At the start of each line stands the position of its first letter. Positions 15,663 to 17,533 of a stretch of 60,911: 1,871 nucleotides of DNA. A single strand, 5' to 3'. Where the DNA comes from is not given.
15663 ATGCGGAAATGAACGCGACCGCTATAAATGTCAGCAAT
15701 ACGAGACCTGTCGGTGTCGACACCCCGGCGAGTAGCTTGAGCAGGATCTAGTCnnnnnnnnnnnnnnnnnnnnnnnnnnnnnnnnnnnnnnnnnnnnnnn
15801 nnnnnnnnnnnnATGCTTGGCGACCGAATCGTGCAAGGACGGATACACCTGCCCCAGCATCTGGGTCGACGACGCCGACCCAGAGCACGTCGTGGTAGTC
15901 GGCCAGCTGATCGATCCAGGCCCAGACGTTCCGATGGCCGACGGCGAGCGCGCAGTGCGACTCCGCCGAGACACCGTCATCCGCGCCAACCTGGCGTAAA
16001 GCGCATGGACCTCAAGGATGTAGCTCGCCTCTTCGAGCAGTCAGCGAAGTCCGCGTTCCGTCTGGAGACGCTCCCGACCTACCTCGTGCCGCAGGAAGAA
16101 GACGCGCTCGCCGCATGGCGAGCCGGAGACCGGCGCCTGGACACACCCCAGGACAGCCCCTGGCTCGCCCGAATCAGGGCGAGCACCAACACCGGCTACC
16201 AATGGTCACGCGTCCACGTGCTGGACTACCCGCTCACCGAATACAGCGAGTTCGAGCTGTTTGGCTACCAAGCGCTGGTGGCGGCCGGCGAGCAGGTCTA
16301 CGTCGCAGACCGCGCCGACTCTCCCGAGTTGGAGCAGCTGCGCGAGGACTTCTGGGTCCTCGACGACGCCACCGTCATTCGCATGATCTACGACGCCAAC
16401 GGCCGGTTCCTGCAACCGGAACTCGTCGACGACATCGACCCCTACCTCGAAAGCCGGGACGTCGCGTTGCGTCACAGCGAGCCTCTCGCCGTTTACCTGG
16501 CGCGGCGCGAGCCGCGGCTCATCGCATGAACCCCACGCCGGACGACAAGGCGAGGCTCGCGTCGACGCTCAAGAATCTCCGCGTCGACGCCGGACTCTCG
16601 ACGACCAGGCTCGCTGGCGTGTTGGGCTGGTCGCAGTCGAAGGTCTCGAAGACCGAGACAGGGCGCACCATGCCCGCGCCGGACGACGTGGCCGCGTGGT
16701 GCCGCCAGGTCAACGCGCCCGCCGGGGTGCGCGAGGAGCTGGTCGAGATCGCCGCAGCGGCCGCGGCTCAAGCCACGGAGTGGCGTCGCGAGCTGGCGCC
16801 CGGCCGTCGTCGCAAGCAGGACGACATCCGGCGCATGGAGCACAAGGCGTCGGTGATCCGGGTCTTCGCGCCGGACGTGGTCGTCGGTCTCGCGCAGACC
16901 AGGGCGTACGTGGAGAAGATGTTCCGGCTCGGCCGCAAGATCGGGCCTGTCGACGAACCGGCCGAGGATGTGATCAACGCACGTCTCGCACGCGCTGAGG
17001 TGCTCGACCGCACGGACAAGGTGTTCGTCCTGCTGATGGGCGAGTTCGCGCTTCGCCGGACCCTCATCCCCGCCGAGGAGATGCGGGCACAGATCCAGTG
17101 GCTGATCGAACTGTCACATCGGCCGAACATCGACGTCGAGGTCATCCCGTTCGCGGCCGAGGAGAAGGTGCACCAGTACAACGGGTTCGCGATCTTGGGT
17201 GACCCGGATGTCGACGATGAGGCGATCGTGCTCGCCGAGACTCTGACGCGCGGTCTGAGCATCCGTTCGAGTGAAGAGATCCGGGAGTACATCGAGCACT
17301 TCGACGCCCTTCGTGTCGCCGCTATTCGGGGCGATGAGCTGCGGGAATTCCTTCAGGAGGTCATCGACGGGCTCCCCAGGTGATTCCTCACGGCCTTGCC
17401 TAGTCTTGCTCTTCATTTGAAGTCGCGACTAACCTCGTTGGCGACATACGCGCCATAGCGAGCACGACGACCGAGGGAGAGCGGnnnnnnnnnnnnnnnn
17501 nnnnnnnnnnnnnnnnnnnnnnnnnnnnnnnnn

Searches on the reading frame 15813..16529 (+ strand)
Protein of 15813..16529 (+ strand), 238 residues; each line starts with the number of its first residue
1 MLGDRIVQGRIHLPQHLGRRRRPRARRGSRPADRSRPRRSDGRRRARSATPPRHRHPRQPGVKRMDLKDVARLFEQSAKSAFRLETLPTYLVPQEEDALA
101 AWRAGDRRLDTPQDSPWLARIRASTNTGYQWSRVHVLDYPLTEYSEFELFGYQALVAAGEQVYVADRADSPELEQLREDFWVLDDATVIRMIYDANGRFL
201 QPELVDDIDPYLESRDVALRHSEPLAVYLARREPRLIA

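Call 63: search_protein_families(library=pfam, proteins=[window:15813-16529:+], max_evalue=0.001)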
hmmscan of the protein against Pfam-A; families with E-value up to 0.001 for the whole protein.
window:15813-16529:+ (238 aa): 1 family
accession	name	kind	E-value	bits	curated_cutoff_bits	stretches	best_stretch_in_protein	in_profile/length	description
PF21806.3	DUF6879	-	1.6e-41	142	23.9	1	69-229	2-166/167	Family of unknown function (DUF6879)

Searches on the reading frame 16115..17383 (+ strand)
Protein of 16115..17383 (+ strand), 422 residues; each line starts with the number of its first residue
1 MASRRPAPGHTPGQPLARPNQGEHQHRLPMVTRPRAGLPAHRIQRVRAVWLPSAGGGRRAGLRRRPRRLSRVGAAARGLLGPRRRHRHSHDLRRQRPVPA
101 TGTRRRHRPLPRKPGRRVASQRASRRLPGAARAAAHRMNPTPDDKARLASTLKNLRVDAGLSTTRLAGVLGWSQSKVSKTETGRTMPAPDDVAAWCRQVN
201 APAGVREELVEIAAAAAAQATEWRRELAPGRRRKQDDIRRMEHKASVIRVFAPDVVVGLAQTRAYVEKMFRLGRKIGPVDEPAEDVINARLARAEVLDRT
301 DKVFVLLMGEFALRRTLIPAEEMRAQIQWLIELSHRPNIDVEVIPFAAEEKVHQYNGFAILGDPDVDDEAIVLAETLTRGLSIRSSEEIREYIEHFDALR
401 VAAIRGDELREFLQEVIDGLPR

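Call 63: search_protein_families(library=pfam, proteins=[window:16115-17383:+], max_evalue=0.001)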
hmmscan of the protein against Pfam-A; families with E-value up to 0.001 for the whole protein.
window:16115-17383:+ (422 aa): 3 families
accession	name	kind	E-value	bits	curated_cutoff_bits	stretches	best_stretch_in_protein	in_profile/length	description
PF19054.6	DUF5753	-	4.3e-35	121.4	23.4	1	236-415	2-178/178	Domain of unknown function (DUF5753)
PF13560.12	HTH_31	-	2e-13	50.9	27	1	147-209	1-64/64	Helix-turn-helix domain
PF01381.28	HTH_3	-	0.00069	20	23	0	152-197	1-46/55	Helix-turn-helix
